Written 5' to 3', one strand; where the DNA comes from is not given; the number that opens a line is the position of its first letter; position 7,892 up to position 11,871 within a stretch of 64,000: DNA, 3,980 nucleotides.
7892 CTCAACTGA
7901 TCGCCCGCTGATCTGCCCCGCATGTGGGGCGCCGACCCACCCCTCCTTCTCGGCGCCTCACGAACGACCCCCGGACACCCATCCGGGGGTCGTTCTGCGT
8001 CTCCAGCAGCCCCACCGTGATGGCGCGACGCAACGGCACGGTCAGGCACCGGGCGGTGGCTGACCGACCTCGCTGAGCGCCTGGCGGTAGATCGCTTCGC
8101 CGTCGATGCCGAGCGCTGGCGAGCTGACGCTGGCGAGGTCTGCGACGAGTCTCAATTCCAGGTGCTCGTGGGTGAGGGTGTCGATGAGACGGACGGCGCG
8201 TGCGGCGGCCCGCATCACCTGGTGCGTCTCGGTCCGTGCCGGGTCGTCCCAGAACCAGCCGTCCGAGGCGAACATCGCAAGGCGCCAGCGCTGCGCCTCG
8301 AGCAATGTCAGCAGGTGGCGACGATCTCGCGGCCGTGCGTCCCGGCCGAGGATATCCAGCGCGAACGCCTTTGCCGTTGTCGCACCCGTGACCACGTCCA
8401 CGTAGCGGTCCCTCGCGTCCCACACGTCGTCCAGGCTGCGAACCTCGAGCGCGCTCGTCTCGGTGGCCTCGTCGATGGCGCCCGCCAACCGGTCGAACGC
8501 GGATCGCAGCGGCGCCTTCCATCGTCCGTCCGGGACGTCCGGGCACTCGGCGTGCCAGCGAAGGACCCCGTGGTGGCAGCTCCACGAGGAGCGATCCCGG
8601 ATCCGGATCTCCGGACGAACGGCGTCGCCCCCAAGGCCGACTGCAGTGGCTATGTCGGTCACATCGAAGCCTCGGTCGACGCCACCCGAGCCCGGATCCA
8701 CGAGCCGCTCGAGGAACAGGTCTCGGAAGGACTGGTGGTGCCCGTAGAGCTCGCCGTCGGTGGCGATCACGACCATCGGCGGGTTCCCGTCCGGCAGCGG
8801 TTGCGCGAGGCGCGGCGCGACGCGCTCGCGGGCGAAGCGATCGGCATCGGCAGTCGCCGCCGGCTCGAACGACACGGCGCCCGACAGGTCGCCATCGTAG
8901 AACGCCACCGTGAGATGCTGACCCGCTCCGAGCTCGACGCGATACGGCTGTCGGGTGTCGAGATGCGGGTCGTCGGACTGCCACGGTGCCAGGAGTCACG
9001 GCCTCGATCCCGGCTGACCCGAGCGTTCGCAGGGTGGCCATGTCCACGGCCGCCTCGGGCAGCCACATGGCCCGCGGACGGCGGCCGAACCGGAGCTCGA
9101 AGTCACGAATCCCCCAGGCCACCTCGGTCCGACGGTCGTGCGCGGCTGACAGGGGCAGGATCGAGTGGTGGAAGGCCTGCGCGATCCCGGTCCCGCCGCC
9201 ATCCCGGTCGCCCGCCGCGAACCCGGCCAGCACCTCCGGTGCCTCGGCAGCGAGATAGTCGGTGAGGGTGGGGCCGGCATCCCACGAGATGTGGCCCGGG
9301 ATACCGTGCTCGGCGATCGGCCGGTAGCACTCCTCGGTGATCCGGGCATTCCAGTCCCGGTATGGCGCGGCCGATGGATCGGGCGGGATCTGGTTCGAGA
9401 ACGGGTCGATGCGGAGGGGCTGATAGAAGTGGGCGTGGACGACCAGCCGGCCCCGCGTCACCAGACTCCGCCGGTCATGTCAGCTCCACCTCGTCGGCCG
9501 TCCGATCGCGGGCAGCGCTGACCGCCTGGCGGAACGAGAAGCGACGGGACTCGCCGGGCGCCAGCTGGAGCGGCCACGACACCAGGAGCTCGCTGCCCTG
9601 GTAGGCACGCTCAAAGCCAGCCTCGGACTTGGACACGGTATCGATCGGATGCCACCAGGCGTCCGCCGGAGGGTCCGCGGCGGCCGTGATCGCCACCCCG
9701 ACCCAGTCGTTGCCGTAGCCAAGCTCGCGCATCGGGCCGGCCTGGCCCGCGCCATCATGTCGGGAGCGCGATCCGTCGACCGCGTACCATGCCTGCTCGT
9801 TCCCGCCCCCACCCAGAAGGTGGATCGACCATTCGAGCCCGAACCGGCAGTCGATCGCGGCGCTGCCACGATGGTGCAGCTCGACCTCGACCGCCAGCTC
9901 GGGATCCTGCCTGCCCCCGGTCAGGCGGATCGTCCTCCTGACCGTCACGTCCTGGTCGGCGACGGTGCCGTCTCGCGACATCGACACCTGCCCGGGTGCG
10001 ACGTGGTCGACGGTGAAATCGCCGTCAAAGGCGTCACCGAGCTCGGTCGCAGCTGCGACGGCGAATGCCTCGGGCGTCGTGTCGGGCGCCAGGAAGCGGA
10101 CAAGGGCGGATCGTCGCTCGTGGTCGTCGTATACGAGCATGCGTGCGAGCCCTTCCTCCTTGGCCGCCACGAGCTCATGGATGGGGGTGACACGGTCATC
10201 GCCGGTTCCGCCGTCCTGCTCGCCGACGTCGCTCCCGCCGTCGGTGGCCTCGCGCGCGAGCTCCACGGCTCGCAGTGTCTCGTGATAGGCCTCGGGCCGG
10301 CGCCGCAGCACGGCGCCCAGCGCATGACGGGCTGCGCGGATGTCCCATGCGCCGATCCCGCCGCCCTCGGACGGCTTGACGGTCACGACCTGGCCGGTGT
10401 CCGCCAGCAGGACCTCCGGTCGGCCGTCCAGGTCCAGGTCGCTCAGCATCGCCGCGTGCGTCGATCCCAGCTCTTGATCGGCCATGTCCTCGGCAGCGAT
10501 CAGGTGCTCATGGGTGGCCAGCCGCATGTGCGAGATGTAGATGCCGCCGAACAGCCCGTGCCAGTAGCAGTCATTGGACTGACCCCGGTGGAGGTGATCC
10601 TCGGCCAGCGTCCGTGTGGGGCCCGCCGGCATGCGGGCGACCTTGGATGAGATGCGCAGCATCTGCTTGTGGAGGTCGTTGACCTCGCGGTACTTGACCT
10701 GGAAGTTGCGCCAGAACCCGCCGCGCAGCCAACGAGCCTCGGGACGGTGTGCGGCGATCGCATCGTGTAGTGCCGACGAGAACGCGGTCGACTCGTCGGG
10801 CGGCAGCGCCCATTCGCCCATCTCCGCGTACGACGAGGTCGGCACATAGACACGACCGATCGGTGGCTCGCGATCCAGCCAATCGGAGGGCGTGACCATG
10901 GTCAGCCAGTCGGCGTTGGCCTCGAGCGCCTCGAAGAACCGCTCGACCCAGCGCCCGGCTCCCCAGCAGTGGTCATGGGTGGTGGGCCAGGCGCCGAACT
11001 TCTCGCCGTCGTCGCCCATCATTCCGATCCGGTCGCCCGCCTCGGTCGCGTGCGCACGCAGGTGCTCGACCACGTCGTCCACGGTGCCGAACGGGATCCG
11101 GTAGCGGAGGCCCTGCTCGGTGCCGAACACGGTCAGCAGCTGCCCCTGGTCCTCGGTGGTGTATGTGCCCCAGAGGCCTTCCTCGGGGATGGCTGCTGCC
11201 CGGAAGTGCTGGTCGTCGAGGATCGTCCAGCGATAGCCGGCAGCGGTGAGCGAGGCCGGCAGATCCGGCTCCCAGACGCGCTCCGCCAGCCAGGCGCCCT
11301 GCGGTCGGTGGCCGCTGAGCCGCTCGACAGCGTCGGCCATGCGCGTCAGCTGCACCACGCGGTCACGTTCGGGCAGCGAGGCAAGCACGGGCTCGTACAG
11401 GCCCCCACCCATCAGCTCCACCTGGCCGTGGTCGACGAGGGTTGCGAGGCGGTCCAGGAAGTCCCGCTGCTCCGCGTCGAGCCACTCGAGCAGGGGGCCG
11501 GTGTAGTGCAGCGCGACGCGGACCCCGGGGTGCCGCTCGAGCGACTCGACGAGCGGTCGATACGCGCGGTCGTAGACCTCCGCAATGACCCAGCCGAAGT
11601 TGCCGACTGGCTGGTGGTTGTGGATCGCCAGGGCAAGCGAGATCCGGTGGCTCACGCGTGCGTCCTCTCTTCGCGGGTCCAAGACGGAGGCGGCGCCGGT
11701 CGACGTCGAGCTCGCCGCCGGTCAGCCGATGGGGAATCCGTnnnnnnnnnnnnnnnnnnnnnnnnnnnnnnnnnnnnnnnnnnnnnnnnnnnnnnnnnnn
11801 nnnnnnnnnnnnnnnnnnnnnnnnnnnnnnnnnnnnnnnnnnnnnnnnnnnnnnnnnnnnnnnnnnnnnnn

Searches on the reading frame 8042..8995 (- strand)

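Call 10: search_protein_families(library=pfam, proteins=[window:8042-8995:-], max_evalue=0.001)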
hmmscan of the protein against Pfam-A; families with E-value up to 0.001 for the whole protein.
window:8042-8995:- (317 aa): 1 family
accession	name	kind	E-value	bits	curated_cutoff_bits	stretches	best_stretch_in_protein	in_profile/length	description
PF12055.13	DUF3536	-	6e-31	108.3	25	1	158-306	4-153/284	Domain of unknown function (DUF3536)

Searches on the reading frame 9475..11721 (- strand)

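Call 10: search_protein_families(library=pfam, proteins=[window:9475-11721:-], max_evalue=0.001)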
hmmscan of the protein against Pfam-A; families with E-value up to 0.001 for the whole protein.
window:9475-11721:- (748 aa): 3 families
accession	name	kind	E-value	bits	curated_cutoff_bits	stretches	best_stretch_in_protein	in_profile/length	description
PF09095.17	AmyA-gluTrfs_C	-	2.2e-49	169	22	1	428-720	1-274/284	Alpha-amylase/4-alpha-glucanotransferase, C-terminal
PF03065.20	Glyco_hydro_57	-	2.1e-39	136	21.2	1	30-294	1-291/291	Glycosyl hydrolase family 57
PF09094.16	AmyA-A_glucT_m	-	2.8e-29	101.8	27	1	335-413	1-79/80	Alpha-amylase/4-alpha-glucanotransferase, middle domain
